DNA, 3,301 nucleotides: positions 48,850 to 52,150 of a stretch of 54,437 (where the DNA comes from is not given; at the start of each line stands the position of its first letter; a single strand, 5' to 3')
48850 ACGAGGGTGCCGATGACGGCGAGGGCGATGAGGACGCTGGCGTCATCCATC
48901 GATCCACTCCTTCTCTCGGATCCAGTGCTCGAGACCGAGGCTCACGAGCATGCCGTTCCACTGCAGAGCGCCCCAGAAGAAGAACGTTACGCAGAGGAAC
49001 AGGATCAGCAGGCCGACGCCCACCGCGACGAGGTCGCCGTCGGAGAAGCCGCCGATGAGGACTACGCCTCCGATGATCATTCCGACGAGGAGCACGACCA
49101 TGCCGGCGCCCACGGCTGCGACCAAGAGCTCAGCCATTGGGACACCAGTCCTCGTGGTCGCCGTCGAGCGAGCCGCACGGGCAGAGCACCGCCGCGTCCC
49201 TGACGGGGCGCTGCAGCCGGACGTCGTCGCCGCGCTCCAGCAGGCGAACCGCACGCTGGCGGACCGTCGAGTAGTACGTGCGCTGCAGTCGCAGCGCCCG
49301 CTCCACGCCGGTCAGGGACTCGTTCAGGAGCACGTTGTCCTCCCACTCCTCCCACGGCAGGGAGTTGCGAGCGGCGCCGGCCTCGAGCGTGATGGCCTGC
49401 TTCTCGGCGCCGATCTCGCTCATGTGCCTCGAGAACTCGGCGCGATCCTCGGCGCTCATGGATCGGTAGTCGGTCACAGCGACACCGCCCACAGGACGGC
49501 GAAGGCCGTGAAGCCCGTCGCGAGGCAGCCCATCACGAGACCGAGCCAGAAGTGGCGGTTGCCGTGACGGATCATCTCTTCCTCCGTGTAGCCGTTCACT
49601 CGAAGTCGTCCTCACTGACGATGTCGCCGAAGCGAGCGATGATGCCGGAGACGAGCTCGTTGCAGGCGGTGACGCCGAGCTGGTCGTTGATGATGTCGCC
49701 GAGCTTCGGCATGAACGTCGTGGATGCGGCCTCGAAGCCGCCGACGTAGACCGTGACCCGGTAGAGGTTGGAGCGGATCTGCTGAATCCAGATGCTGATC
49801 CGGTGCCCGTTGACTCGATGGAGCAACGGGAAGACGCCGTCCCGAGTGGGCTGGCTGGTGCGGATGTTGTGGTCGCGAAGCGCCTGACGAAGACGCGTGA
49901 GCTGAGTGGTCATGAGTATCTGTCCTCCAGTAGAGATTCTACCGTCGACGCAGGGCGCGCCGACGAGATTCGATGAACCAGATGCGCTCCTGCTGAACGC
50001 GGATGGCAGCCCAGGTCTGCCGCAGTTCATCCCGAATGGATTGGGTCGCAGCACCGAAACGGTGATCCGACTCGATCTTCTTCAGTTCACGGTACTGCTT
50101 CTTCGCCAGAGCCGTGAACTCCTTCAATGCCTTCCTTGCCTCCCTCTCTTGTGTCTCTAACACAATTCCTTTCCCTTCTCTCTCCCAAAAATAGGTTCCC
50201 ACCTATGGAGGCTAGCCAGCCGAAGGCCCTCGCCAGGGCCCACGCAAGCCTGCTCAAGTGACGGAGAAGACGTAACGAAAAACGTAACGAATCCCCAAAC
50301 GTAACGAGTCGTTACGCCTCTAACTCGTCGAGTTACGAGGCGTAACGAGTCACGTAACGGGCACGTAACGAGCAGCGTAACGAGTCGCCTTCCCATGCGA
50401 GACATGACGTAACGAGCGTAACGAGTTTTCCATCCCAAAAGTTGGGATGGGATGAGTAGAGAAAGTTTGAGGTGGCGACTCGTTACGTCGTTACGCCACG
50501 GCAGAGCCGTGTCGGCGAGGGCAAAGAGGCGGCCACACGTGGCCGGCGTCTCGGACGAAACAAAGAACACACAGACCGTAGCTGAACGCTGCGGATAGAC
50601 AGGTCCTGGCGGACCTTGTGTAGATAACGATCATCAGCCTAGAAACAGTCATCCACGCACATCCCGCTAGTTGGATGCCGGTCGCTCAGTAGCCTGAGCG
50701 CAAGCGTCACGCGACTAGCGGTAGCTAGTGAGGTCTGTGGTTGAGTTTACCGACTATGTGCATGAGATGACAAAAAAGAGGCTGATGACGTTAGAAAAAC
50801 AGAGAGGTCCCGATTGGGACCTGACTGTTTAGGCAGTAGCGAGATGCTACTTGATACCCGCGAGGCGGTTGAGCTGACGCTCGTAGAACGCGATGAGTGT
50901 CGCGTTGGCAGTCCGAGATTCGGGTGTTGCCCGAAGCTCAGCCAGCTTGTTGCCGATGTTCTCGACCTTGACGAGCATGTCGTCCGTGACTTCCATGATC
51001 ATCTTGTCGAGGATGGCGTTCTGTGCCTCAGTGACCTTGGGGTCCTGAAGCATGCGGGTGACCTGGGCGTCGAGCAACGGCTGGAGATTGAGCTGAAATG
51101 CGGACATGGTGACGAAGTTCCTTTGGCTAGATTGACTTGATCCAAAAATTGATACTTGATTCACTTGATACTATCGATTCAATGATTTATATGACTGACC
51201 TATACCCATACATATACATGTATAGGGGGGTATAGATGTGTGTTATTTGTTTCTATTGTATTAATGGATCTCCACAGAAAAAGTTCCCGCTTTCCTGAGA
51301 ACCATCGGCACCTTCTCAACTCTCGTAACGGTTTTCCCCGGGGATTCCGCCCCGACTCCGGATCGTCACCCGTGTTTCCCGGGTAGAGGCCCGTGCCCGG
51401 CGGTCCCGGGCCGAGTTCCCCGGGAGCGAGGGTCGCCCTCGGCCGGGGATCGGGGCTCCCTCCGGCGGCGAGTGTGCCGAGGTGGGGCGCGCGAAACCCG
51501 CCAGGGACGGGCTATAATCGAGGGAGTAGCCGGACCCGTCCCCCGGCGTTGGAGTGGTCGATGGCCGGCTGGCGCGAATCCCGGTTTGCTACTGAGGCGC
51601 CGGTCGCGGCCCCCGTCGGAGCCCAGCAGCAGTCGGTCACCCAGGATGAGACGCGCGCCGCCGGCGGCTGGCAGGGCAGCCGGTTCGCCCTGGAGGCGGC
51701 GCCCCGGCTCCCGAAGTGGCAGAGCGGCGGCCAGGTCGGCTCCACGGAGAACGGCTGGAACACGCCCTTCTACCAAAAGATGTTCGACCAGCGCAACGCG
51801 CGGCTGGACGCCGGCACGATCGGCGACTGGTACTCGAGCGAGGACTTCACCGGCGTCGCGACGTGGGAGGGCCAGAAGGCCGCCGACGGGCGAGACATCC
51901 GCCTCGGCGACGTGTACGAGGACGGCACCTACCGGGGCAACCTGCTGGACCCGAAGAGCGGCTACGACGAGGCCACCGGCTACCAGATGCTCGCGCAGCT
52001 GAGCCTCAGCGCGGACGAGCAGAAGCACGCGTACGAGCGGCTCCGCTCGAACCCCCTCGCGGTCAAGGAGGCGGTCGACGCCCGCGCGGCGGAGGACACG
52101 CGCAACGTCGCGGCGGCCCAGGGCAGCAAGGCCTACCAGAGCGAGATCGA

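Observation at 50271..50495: Dense iteron-like array of an 8-mer (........), 12 copies in 225 bp plus one outlier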

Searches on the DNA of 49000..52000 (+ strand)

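Call 5: search_dna_similar(query=window:49000-52000:+, collection=phages, mode=near, max_rows=40)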
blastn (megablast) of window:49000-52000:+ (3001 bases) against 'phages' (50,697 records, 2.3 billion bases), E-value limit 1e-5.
Records with a match: 6; places in all: 6; records where one place covers at least 80% of the query: 0.
Best place of each record, by identity: 95-99% 6.
By first word of the organism name: Microbacterium 6.
By host as written in the record: Microbacterium foliorum NRRL B-24224 4; Microbacterium foliorum NRRL B-24224 SEA 2.
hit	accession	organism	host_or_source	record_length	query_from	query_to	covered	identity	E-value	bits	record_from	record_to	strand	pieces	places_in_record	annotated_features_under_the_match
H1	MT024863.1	Microbacterium phage Arete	Microbacterium foliorum NRRL B-24224 SEA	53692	1680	1719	1%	97.5%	8e-9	69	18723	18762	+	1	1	none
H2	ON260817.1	Microbacterium phage Gshelby23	Microbacterium foliorum NRRL B-24224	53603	1680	1719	1%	97.5%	8e-9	69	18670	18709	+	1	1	none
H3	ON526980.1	Microbacterium phage DoTi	Microbacterium foliorum NRRL B-24224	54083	1680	1719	1%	97.5%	8e-9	69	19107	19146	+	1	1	none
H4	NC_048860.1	Microbacterium phage Arete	Microbacterium foliorum NRRL B-24224 SEA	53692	1680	1719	1%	97.5%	8e-9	69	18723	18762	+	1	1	none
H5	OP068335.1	Microbacterium phage Hannabella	Microbacterium foliorum NRRL B-24224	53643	1680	1719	1%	97.5%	8e-9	69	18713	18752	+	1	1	none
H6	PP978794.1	Microbacterium phage Casino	Microbacterium foliorum NRRL B-24224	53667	1680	1719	1%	97.5%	8e-9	69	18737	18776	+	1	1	none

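Call 9: search_dna_similar(query=window:50100-51500:+, collection=phages, mode=distant, max_rows=40)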
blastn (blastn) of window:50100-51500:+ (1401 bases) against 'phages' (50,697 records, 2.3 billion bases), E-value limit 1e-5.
Records with a match: 11; places in all: 11; records where one place covers at least 80% of the query: 0.
Best place of each record, by identity: 60-80% 11.
By first word of the organism name: Microbacterium 10; Arthrobacter 1.
By host as written in the record: Microbacterium foliorum NRRL B-24224 4; Microbacterium foliorum NRRL B-24224 SEA 4; Microbacterium paraoxydans NRRL B-14843 2; Arthrobacter globiformis B-2979 1.
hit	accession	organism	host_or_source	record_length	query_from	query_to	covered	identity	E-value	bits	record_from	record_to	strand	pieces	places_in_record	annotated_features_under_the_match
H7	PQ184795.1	Arthrobacter phage MissAmericana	Arthrobacter globiformis B-2979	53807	550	1190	17%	76.0%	9e-10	141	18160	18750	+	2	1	29: hypothetical protein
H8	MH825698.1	Microbacterium phage Burro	Microbacterium paraoxydans NRRL B-14843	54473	568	1190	17%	76.8%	2e-12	147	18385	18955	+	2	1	26: hypothetical protein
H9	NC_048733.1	Microbacterium phage Burro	Microbacterium paraoxydans NRRL B-14843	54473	568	1190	17%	76.8%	2e-12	147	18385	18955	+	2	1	26: hypothetical protein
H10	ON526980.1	Microbacterium phage DoTi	Microbacterium foliorum NRRL B-24224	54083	580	1191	14%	77.7%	9e-10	141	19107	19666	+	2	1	26: hypothetical protein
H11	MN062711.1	Microbacterium phage Araxxi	Microbacterium foliorum NRRL B-24224 SEA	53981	580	1191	14%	77.2%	9e-10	136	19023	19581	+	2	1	26: hypothetical protein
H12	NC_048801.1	Microbacterium phage Araxxi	Microbacterium foliorum NRRL B-24224 SEA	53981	580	1191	14%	77.2%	9e-10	136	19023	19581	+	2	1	26: hypothetical protein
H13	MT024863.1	Microbacterium phage Arete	Microbacterium foliorum NRRL B-24224 SEA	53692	580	1190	14%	77.6%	3e-9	139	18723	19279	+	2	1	26: hypothetical protein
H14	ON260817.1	Microbacterium phage Gshelby23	Microbacterium foliorum NRRL B-24224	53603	580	1190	14%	77.6%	3e-9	139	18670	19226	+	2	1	24: hypothetical protein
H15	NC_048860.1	Microbacterium phage Arete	Microbacterium foliorum NRRL B-24224 SEA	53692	580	1190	14%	77.6%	3e-9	139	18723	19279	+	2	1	26: hypothetical protein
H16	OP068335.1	Microbacterium phage Hannabella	Microbacterium foliorum NRRL B-24224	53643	580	1190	14%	77.6%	3e-9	139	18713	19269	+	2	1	26: hypothetical protein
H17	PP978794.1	Microbacterium phage Casino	Microbacterium foliorum NRRL B-24224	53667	580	1190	14%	77.6%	3e-9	139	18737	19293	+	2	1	25: hypothetical protein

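Call 10: get_annotated_region(hit=H8, flank=3000)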
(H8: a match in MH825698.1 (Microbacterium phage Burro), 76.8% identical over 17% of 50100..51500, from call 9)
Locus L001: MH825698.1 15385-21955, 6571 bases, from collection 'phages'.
description: Microbacterium phage Burro, complete genome.
organism: Microbacterium phage Burro (NCBI taxid 2315703)
taxonomy: Viruses; Duplodnaviria; Heunggongvirae; Uroviricota; Caudoviricetes; Burrovirus; Burrovirus burro
host: Microbacterium paraoxydans NRRL B-14843; source: soil; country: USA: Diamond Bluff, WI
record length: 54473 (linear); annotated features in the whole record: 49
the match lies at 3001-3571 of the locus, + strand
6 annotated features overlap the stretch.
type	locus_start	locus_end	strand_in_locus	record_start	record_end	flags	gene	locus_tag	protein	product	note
CDS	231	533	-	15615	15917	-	22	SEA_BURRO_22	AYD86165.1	hypothetical protein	-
CDS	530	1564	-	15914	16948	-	23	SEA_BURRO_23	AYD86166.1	DNA binding protein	-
CDS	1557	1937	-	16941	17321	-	24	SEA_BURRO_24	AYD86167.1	membrane protein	-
CDS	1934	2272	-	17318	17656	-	25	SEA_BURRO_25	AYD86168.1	hypothetical protein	-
CDS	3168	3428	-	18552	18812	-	26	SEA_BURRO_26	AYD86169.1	hypothetical protein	-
CDS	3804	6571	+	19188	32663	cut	27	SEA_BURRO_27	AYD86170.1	hypothetical protein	-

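Call 11: get_annotated_region(hit=H13, flank=3000)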
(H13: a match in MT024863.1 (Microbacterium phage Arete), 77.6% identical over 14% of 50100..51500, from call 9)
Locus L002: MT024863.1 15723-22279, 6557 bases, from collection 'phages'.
description: Microbacterium phage Arete, complete genome.
organism: Microbacterium phage Arete (NCBI taxid 2713257)
taxonomy: Viruses; Duplodnaviria; Heunggongvirae; Uroviricota; Caudoviricetes; Burrovirus; Burrovirus arete
host: Microbacterium foliorum NRRL B-24224 SEA; source: -; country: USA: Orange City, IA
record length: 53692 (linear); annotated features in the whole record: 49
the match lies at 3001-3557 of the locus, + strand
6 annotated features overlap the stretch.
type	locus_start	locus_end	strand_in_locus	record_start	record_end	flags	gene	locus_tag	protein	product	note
CDS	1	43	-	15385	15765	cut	22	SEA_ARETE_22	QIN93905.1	hypothetical protein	-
CDS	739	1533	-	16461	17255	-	23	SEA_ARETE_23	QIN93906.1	DNA binding protein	-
CDS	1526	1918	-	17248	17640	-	24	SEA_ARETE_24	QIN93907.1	membrane protein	-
CDS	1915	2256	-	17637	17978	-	25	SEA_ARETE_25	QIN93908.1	hypothetical protein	-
CDS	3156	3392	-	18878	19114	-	26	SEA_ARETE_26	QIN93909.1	hypothetical protein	-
CDS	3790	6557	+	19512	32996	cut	27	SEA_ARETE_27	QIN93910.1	hypothetical protein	-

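Call 12: get_annotated_region(hit=H7, flank=3000)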
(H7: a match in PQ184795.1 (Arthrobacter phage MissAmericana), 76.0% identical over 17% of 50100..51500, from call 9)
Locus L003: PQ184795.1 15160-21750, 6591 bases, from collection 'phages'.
description: Arthrobacter phage MissAmericana, complete genome.
organism: Arthrobacter phage MissAmericana (NCBI taxid 3251006)
taxonomy: Viruses; Duplodnaviria; Heunggongvirae; Uroviricota; Caudoviricetes
host: Arthrobacter globiformis B-2979; source: soil; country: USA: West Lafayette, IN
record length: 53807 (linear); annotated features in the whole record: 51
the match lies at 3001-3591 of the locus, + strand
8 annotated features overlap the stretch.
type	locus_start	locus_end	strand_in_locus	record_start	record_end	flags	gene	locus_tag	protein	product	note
CDS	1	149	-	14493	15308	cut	23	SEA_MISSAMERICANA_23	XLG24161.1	hypothetical protein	-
CDS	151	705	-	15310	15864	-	24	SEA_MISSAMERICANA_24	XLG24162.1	hypothetical protein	-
CDS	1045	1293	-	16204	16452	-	25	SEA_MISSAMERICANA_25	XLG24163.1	hypothetical protein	-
CDS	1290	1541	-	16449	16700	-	26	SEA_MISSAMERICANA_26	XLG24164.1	hypothetical protein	-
CDS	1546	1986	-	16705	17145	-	27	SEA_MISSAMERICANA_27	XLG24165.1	hypothetical protein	-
CDS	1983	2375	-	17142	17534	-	28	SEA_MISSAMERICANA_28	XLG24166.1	hypothetical protein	-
CDS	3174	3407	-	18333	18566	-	29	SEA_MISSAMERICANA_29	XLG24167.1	hypothetical protein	-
CDS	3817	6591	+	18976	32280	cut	30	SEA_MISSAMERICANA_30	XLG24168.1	tape measure protein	-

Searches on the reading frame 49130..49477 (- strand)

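Call 46: search_protein_families(library=phrogs, max_evalue=0.001, proteins=[window:49130-49477:-])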
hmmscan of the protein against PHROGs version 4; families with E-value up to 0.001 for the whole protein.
window:49130-49477:- (115 aa): 1 family
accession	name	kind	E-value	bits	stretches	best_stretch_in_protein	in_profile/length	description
phrog_2511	-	DNA, RNA and nucleotide metabolism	0.00023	21.9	1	14-76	12-76/100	HTH DNA binding protein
